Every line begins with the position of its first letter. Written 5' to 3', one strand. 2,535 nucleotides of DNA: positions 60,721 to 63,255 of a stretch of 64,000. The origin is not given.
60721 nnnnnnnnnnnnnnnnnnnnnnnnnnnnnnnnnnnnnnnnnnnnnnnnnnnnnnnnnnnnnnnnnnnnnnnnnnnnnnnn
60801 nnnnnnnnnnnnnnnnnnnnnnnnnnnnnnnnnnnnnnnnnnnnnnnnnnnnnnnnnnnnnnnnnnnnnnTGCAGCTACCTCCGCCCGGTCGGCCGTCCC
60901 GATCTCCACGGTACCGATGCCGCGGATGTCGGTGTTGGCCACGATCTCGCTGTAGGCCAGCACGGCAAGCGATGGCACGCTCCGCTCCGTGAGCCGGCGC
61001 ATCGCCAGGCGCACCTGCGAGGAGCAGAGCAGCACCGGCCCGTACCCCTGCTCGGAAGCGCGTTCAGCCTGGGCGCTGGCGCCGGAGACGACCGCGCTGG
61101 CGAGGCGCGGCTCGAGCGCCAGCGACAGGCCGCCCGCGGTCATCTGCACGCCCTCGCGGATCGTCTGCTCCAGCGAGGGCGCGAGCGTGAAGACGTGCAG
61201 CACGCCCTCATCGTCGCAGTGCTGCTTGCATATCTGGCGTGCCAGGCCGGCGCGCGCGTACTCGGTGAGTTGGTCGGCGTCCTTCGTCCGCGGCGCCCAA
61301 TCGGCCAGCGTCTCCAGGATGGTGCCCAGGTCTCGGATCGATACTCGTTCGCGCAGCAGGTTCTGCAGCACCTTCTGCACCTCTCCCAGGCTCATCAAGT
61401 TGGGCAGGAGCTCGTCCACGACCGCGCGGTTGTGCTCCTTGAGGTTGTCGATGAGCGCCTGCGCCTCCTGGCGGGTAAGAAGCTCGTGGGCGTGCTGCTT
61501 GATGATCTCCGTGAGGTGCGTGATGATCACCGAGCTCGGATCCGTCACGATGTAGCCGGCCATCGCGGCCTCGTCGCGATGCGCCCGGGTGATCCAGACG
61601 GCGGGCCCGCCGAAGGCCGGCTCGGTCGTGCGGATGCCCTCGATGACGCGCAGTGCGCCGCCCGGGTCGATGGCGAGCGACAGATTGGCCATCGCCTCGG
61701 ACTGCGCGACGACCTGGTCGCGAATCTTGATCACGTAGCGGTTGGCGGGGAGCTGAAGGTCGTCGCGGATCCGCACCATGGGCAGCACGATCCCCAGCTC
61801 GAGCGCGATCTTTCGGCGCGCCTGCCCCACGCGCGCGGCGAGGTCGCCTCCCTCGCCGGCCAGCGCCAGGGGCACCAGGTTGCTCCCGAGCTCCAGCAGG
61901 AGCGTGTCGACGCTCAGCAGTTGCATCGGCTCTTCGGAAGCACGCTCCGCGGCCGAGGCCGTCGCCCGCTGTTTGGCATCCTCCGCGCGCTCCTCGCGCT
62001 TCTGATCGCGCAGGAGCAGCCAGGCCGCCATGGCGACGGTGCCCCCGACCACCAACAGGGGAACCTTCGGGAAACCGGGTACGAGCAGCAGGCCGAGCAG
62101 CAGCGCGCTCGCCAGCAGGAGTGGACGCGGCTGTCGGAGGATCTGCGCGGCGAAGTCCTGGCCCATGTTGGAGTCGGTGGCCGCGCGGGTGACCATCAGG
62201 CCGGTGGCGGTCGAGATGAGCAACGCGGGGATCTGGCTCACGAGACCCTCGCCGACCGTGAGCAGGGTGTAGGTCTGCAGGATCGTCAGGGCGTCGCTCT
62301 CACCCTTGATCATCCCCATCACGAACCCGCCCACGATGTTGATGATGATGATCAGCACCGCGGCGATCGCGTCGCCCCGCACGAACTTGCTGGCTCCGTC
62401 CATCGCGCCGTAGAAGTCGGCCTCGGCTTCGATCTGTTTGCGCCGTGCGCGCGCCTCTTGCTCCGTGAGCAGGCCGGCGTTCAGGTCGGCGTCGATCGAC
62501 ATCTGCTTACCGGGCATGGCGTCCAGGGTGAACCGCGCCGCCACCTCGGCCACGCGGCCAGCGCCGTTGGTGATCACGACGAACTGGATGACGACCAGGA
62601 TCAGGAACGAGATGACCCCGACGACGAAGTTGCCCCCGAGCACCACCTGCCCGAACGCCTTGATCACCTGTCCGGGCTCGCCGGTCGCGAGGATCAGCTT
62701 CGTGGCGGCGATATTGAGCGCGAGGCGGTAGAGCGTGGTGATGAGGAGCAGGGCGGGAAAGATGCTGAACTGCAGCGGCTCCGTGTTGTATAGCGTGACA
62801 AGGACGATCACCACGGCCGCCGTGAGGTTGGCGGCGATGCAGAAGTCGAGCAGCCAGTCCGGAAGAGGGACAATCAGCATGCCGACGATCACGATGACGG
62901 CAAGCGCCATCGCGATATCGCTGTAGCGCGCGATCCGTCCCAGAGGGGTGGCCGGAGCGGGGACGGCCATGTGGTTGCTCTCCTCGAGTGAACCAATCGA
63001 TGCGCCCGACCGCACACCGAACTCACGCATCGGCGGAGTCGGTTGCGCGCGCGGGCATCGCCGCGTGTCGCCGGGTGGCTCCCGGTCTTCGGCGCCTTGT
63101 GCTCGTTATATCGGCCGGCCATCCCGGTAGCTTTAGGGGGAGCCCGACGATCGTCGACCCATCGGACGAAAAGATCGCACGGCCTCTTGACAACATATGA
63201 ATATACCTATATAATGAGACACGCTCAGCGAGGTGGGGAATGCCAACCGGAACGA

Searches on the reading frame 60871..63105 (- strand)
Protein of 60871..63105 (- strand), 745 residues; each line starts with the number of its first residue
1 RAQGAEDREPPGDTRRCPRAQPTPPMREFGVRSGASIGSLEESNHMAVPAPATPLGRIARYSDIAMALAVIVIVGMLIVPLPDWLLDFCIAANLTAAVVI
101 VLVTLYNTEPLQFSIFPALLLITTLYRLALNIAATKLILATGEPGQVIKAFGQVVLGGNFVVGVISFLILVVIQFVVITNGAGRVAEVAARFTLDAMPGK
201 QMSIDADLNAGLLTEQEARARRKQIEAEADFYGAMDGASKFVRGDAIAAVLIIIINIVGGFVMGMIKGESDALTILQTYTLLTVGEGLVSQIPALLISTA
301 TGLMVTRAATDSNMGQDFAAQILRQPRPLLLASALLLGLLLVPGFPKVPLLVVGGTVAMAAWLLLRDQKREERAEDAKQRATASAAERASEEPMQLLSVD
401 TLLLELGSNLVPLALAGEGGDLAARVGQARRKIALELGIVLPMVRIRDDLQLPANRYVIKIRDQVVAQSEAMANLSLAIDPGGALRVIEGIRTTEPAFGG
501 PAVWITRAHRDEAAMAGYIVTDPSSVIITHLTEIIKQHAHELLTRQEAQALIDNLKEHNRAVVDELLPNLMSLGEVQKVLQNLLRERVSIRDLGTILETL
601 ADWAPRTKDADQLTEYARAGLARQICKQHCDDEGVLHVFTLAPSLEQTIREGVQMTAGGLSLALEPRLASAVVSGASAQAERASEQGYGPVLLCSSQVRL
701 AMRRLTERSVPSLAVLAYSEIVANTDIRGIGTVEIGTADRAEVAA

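Call 20: search_protein_families(library=pfam, proteins=[window:60871-63105:-], max_evalue=0.001)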
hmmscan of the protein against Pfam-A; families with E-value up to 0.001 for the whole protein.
window:60871-63105:- (745 aa): 1 family
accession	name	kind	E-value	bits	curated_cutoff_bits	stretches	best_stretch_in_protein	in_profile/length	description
PF00771.25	FHIPEP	-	2.1e-261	869.6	29.1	1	73-724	1-655/657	FHIPEP family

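Call 68: find_homologous_proteins(query=window:60871-63105:-, max_evalue=1e-50)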
Query window:60871-63105:- (745 aa): 8000 proteins with E <= 1e-50 among 8000 candidates; the best 120 are listed.
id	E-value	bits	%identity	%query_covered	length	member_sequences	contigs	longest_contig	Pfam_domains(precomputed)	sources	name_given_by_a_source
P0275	0.0e+0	1471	100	94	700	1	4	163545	PF00771.26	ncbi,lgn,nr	ncbi:MAG: flagellar biosynthesis protein FlhA [Chthonomonadales bacterium]|nr:flagellar biosynthesis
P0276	0.0e+0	1082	73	94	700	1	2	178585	PF00771.26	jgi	-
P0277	0.0e+0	1049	73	91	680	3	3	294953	PF00771.26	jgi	jgi:flagellar biosynthesis protein FlhA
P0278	0.0e+0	1047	71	92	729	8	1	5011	PF00771.26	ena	-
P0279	0.0e+0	1045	69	94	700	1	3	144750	PF00771.26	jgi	jgi:flagellar biosynthesis protein FlhA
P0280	0.0e+0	1042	72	91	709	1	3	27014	PF00771.26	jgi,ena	jgi:flagellar biosynthesis protein FlhA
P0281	0.0e+0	1035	69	92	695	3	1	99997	PF00771.26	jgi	jgi:flagellar biosynthesis protein FlhA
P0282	0.0e+0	1034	70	92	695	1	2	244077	PF00771.26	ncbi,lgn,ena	-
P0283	0.0e+0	1033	69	94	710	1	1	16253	PF00771.26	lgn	-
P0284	0.0e+0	1031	70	93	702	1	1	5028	PF00771.26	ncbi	-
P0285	0.0e+0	1030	69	94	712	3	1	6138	PF00771.26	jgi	jgi:flagellar biosynthesis protein FlhA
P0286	0.0e+0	1029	68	94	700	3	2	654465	PF00771.26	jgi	jgi:flagellar biosynthesis protein FlhA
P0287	0.0e+0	1028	70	92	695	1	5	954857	PF00771.26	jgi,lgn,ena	jgi:flagellar biosynthesis protein FlhA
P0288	0.0e+0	1027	70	92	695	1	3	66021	PF00771.26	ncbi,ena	-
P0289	0.0e+0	1024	71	91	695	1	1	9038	PF00771.26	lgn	-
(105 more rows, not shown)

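Call 69: find_encoding_contigs(protein=P0275, flank=10000, max_places=1)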
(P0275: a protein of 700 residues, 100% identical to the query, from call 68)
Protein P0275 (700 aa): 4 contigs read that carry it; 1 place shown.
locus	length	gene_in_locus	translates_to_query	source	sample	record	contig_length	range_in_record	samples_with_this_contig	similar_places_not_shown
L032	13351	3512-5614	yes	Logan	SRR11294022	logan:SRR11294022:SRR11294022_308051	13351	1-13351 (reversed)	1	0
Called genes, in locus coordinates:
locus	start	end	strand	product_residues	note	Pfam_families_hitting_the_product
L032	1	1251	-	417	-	?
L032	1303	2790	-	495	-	PF25881:HH_YBHG, PF25954:Beta-barrel_RND_2, PF25967:RND-MFP_C, PF25975:CzcB_C (weak), PF25989:YknX_C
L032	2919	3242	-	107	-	PF01022:HTH_5, PF12802:MarR_2, PF12840:HTH_20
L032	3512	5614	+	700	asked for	PF00771:FHIPEP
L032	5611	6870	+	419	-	PF00448:SRP54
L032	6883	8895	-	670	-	PF20581:DUF6785, PF20580:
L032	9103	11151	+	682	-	PF00990:GGDEF, PF01966:HD, PF13487:HD_5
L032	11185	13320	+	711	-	PF07494:Reg_prop (faint)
